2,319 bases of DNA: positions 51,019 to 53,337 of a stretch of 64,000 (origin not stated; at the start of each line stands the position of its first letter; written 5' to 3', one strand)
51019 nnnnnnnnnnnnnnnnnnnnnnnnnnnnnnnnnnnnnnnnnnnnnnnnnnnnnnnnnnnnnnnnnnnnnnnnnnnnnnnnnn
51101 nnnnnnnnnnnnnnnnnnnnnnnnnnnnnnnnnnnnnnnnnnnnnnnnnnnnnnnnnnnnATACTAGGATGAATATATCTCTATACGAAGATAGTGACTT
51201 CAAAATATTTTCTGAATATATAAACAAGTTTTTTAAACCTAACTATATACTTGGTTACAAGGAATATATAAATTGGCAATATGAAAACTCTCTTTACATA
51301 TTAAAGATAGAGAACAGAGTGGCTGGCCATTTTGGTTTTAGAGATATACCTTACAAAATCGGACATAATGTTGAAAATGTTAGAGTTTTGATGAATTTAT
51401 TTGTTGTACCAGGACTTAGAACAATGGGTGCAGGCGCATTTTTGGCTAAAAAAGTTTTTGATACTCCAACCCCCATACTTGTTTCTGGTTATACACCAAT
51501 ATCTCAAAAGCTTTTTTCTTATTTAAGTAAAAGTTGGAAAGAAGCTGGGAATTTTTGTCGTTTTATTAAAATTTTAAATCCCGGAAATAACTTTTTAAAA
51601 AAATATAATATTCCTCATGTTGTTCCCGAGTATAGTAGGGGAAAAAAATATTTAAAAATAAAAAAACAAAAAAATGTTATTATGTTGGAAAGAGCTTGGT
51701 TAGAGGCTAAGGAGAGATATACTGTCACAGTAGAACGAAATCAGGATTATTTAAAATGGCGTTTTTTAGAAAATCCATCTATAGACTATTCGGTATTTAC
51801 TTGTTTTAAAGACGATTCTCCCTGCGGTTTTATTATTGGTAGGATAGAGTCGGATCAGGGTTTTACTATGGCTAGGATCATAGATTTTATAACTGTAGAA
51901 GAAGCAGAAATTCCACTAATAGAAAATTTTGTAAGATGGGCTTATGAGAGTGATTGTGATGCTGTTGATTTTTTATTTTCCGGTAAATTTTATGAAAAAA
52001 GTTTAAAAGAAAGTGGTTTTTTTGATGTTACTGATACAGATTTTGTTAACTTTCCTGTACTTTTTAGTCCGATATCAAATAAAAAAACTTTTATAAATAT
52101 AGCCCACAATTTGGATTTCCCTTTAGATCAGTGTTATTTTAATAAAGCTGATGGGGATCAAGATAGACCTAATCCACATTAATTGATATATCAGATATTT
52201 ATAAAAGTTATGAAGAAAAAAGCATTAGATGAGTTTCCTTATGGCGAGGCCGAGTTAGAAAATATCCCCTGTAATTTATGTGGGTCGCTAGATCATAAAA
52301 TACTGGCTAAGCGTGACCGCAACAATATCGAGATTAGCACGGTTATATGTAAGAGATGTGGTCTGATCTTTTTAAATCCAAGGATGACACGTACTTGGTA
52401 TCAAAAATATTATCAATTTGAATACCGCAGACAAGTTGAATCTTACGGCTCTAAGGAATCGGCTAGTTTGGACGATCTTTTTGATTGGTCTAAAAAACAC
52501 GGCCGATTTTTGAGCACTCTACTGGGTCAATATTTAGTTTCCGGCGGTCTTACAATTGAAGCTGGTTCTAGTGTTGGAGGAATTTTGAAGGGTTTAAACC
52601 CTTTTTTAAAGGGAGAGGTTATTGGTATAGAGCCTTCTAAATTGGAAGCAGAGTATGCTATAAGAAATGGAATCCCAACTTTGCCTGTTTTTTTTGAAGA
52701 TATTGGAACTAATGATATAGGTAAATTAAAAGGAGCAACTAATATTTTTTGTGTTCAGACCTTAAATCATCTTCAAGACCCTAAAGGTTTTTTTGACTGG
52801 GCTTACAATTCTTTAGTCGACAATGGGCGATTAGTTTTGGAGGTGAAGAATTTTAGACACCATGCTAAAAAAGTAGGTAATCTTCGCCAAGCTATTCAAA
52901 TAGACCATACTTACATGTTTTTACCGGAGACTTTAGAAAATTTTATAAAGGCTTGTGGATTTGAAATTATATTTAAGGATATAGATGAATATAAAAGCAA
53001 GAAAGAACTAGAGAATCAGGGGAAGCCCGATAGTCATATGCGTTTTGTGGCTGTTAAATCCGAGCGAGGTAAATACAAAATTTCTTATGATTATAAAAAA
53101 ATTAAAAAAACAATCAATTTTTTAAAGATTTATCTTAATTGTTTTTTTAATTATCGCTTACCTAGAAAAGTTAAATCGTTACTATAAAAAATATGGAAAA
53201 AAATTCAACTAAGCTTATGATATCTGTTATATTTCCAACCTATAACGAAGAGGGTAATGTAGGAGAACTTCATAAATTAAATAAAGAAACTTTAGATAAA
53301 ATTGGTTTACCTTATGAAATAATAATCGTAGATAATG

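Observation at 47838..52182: Self-contained ACP cassette (AcpS - FkbH-like - ACP - MaoC dehydratase - SDR ketoreductase - unknown 337-aa protein) embedded in the glycosylation island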

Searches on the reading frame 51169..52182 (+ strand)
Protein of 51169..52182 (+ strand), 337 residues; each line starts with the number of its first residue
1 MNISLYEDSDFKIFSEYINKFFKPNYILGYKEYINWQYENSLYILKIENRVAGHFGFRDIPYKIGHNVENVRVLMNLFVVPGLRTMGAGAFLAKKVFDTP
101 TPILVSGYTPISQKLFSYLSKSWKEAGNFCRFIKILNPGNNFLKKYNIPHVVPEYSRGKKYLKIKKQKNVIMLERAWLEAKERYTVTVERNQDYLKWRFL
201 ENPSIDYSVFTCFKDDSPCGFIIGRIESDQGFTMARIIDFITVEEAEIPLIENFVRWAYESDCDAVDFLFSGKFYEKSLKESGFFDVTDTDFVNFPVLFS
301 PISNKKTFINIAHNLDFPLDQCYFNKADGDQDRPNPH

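Call 3: search_protein_families(library=pfam, proteins=[window:51169-52182:+], max_evalue=0.01)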
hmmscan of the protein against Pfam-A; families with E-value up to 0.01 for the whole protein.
window:51169-52182:+ (337 aa): 1 family
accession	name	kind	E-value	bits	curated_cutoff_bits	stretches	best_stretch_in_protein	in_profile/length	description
PF00583.31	Acetyltransf_1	-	3.9e-06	27.6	20.7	1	16-98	7-86/116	Acetyltransferase (GNAT) family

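Call 4: search_protein_families(library=ncbifam, proteins=[window:51169-52182:+], max_evalue=0.01)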
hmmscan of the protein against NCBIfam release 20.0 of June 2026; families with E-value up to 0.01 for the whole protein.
window:51169-52182:+ (337 aa): 0 families

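Call 21: search_solved_structures(query=window:51169-52182:+, max_evalue=10)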
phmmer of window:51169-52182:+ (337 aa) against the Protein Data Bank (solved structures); distinct sequences matched with E-value up to 10: 2.
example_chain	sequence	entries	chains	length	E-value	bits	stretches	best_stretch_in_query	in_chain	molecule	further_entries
1klx_A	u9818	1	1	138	0.3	13.3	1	104-145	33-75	Cysteine Rich Protein B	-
4jwo_A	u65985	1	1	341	0.91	11.8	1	98-137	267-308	Phosphate binding protein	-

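Call 29: find_homologous_proteins(query=window:51169-52182:+, max_evalue=0.001)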
Query window:51169-52182:+ (337 aa): 61 proteins with E <= 0.001 among 1588 candidates.
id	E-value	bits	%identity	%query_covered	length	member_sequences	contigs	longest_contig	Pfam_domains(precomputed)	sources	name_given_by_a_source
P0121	4.3e-127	442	57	99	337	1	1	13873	-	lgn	-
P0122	5.6e-124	432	55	100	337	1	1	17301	-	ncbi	ncbi:MAG: hypothetical protein AAB642_01055, partial [Patescibacteria group bacterium]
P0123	1.4e-122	427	54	100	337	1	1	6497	-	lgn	-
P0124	3.8e-120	419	54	100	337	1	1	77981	-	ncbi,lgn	-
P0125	4.2e-106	373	51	100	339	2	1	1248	-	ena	-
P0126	7.6e-95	336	46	100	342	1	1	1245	PF00583.32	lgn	-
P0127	1.8e-94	335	46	99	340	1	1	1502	PF00583.32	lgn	-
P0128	2.5e-94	334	45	100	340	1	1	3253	-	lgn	-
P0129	1.5e-93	332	46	100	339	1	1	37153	PF00583.32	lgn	-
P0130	1.7e-93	332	47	100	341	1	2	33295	-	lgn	-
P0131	5.8e-93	330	45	100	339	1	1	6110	-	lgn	-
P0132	7.9e-93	329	48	100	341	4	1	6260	PF00583.32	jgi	jgi:hypothetical protein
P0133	8.0e-91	323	46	99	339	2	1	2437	PF00583.32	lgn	-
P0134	9.9e-91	322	46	99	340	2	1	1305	PF00583.32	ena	-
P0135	4.2e-90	320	44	100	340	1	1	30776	PF00583.32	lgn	-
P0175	1.6e-11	62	21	97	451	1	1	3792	PF13527.14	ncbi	-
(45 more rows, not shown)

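Call 42: predict_structure(alignment_id=A2)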
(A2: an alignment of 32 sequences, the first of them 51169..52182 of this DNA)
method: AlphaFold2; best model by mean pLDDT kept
length: 337 residues; sequences in the alignment: 32
mean_pLDDT: 92.0   pTM: 0.90
mean pLDDT of the five models: 92.0, 92.1, 92.0, 91.6, 91.3
residues with pLDDT >= 90: 277; 70-90: 42; 50-70: 15; < 50: 3
segments of 3 or more residues with pLDDT < 50: 335-337
pLDDT, mean of each block of 10 residues (from residue 1): 95 94 86 90 95 97 97 95 92 97 94 95 94 96 92 63 94 98 97 96 92 97 94 96 96 97 97 93 95 89 88 93 83 49
secondary structure, 60 per line:
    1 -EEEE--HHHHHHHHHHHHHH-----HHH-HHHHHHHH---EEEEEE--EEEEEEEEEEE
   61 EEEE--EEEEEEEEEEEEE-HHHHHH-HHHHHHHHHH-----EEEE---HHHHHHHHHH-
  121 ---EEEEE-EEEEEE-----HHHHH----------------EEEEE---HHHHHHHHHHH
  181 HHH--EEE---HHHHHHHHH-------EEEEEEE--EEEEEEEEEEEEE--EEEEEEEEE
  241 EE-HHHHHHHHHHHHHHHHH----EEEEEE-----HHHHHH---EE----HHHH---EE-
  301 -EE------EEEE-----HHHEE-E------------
elements in order: E2-5 H8-21 H31-38 E42-47 E50-64 E67-79 H81-86 H88-97 E103-106 H110-119 E124-128 E130-135 H141-145 E162-166 H170-183 E186-188 H192-200 E208-214 E217-229 E232-242 H244-260 E265-270 H276-281 H291-294 E310-313

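Call 44: fold_search(model_id=the predicted structure, library=pdb)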
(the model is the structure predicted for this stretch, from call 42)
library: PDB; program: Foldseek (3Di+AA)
matches with E <= 10: 1202; with E <= 0.001: 286
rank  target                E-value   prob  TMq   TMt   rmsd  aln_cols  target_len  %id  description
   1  7rk3_A                3.7e-13  1.00  0.54  0.52   6.1       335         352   11  Crystal structure of human N-myristoyltransferase 1 fragment (residues 109-496) bound to diacylated human Arf6 octapep (released 2022-07-27)
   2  6ehj_B                6.7e-13  1.00  0.54  0.50   5.9       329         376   11  Human N-myristoyltransferase (NMT1) with Myristoyl-CoA and peptide bound (released 2019-03-27)
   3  6maz_A                6.7e-13  1.00  0.57  0.51   6.2       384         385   12  Crystal structure of N-myristoyl transferase (NMT) G386E mutant from Plasmodium vivax in complex with inhibitor IMP-03 (released 2019-06-05)
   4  9qqb_MA               8.0e-13  1.00  0.53  0.53   6.0       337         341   12  Quaternary complex of a translating ribosome, NAC, NMT1, and NatA (released 2025-07-16)
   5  3n7z_D                8.0e-13  1.00  0.55  0.49   7.6       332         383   12  Crystal structure of acetyltransferase from Bacillus anthracis (released 2010-06-16)
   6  5mu6_B                8.5e-13  1.00  0.55  0.51   6.8       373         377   11  Human N-myristoyltransferase (NMT1) with Myristoyl-CoA and IMP-1088 inhibitor bound (released 2018-02-14)
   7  6maz_C                9.0e-13  1.00  0.57  0.52   6.1       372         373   12  Crystal structure of N-myristoyl transferase (NMT) G386E mutant from Plasmodium vivax in complex with inhibitor IMP-03 (released 2019-06-05)
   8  6f56_A                9.5e-13  1.00  0.55  0.50   6.9       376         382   11  Mutant of Human N-myristoyltransferase with bound myristoyl-CoA (released 2019-03-20)
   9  2ozg                  1.0e-12  1.00  0.59  0.52   6.9       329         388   13  Crystal structure of GCN5-related N-acetyltransferase (YP_325469.1) from Anabaena variabilis ATCC 29413 at 2.00 A resolu (released 2007-03-13)
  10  8q3s_A                1.1e-12  1.00  0.54  0.48   5.9       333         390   11  HsNMT1 in complex with both MyrCoA and GNCFSKAR inhibitor peptide (released 2024-08-14)
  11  6sk8_A                1.1e-12  1.00  0.54  0.48   6.0       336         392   11  DeltaC3 C-terminal truncation of HsNMT1 in complex with MyrCoA and GDCFSKPR substrates (released 2020-03-18)
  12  6mb1_C                1.1e-12  1.00  0.57  0.52   6.1       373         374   12  Crystal structure of N-myristoyl transferase (NMT) from Plasmodium vivax in complex with inhibitor IMP-1002 (released 2019-06-05)
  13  7owu_B                1.1e-12  1.00  0.54  0.47   6.0       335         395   11  HsNMT1 in complex with both CoA and Myr-ANCFSKPR peptide (released 2022-12-21)
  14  6may_A                1.1e-12  1.00  0.57  0.51   6.1       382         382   12  Crystal structure of N-myristoyl transferase (NMT) G386E mutant from Plasmodium vivax (released 2019-06-05)
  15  6skj_B                1.3e-12  1.00  0.55  0.49   6.9       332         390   10  DeltaC2 C-terminal truncation of HsNMT1 in complex with MyrCoA and GNCFSKPR substrates (released 2020-03-18)
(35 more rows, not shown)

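Call 64: search_protein_representatives(alignment_id=A2)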
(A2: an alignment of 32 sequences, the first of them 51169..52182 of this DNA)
Query: 32 sequences, 341 profile positions. Proteins with E-value up to 0.001 (for the whole library): 13176; up to 1e-10: 6108; up to 1e-30: 1170. The best 150 are listed.
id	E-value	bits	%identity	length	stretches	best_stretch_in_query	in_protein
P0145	3.1e-130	450.6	-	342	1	1-341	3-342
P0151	1.2e-120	419.0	-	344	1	2-340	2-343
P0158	4.8e-117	407.2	-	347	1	1-341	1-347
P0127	4.6e-113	394.1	-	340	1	4-341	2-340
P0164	1.1e-112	392.8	-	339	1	1-341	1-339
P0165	1.9e-111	388.8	-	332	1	1-340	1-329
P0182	6.9e-111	386.9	-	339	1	3-340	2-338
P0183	5.2e-109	380.8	-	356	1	3-341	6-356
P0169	1.7e-108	379.1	-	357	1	4-340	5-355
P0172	3.6e-107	374.7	-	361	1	3-341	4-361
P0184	4.4e-107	374.4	-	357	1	4-340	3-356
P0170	6.2e-106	370.7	-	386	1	4-340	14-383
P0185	7.6e-106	370.4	-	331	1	4-341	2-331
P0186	2.3e-102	358.9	-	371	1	3-340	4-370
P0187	2.5e-102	358.8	-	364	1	4-341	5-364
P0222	9.8e-71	254.9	-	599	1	7-339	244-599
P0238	3.8e-64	233.3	-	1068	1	4-338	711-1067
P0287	2.9e-53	197.5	-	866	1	12-340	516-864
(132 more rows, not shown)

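Call 66: search_protein_families(library=pfam, proteins=[P0287, P0175, P0222, P0238], max_evalue=0.001)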
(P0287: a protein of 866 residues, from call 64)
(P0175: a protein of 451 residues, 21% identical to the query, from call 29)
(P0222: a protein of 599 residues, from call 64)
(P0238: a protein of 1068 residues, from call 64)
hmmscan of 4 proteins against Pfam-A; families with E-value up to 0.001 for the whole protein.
P0287 (866 aa): 4 families
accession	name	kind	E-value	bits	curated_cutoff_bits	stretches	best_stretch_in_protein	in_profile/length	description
PF00501.34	AMP-binding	-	7e-74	249.3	29.9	1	16-364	5-384/384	AMP-binding enzyme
PF13193.12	AMP-binding_C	-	6.4e-21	75.5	24.5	1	414-492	1-76/76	AMP-binding enzyme C-terminal domain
PF00583.31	Acetyltransf_1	-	1.2e-07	32.4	20.7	1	537-613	21-85/116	Acetyltransferase (GNAT) family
PF13508.13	Acetyltransf_7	-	0.00011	23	27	0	560-614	7-54/84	Acetyltransferase (GNAT) domain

P0175 (451 aa): 2 families
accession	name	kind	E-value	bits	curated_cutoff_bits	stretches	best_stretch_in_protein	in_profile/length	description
PF13527.13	Acetyltransf_9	-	4.7e-06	27.1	25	1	103-224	9-124/127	Acetyltransferase (GNAT) domain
PF00583.31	Acetyltransf_1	-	0.0005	20.8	20.7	0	125-199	22-84/116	Acetyltransferase (GNAT) family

P0222 (599 aa): 4 families
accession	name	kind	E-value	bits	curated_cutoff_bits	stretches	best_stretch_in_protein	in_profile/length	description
PF00583.31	Acetyltransf_1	-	2.5e-11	44.3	20.7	1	293-347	37-85/116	Acetyltransferase (GNAT) family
PF13508.13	Acetyltransf_7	-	3.7e-07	30.9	27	0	300-349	13-55/84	Acetyltransferase (GNAT) domain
PF00550.31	PP-binding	-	9.3e-05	23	20.8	0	162-225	1-63/67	Phosphopantetheine attachment site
PF13527.13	Acetyltransf_9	-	0.00034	21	25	0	295-338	46-89/127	Acetyltransferase (GNAT) domain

P0238 (1068 aa): 4 families
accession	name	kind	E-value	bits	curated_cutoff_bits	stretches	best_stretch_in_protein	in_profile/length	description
PF00583.31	Acetyltransf_1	-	6.7e-11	42.9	20.7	0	747-820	27-88/116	Acetyltransferase (GNAT) family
PF21211.3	FkbH_N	-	4.3e-08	33.7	27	1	67-234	26-185/192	FkbH, N-terminal domain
PF13527.13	Acetyltransf_9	-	8.2e-07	29.5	25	1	736-817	19-98/127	Acetyltransferase (GNAT) domain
PF13508.13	Acetyltransf_7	-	1.4e-06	29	27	0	761-841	4-82/84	Acetyltransferase (GNAT) domain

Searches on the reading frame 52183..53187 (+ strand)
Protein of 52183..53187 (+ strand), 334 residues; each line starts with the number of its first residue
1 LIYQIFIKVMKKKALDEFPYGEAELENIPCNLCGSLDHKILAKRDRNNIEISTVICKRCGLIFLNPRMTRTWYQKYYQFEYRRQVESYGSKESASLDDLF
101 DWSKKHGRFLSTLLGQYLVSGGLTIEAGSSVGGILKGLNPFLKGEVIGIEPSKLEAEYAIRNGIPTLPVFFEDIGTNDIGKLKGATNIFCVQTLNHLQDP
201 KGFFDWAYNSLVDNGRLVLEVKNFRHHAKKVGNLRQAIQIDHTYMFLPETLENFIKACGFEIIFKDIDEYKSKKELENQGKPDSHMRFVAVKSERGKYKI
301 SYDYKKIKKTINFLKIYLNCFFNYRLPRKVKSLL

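Call 3: search_protein_families(library=pfam, proteins=[window:52183-53187:+], max_evalue=0.01)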
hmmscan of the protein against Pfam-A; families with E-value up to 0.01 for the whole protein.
window:52183-53187:+ (334 aa): 2 families
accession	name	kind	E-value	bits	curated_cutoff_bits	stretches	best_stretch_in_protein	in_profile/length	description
PF13489.12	Methyltransf_23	-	8.4e-08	32.6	27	1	116-263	18-162/164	Methyltransferase domain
PF06859.18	Bin3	-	0.0023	18.9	27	1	201-273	23-92/109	Bicoid-interacting protein 3 (Bin3)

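Call 4: search_protein_families(library=ncbifam, proteins=[window:52183-53187:+], max_evalue=0.01)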
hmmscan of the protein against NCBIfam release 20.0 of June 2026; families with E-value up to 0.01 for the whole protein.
window:52183-53187:+ (334 aa): 3 families
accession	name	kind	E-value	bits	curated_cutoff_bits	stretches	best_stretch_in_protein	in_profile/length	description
TIGR00452.1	TIGR00452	equivalog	0.00028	19.8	275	1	145-263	142-265/316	tRNA 5-methoxyuridine(34)/uridine 5-oxyacetic acid(34) synthase CmoB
NF011650.0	PRK15068.1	equivalog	0.00054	18.9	209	1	145-263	147-271/324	tRNA 5-methoxyuridine(34)/uridine 5-oxyacetic acid(34) synthase CmoB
TIGR04165.1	methano_modCys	hypoth_equivalog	0.003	17.8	60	1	28-64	8-47/50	TIGR04165 family Cys-rich peptide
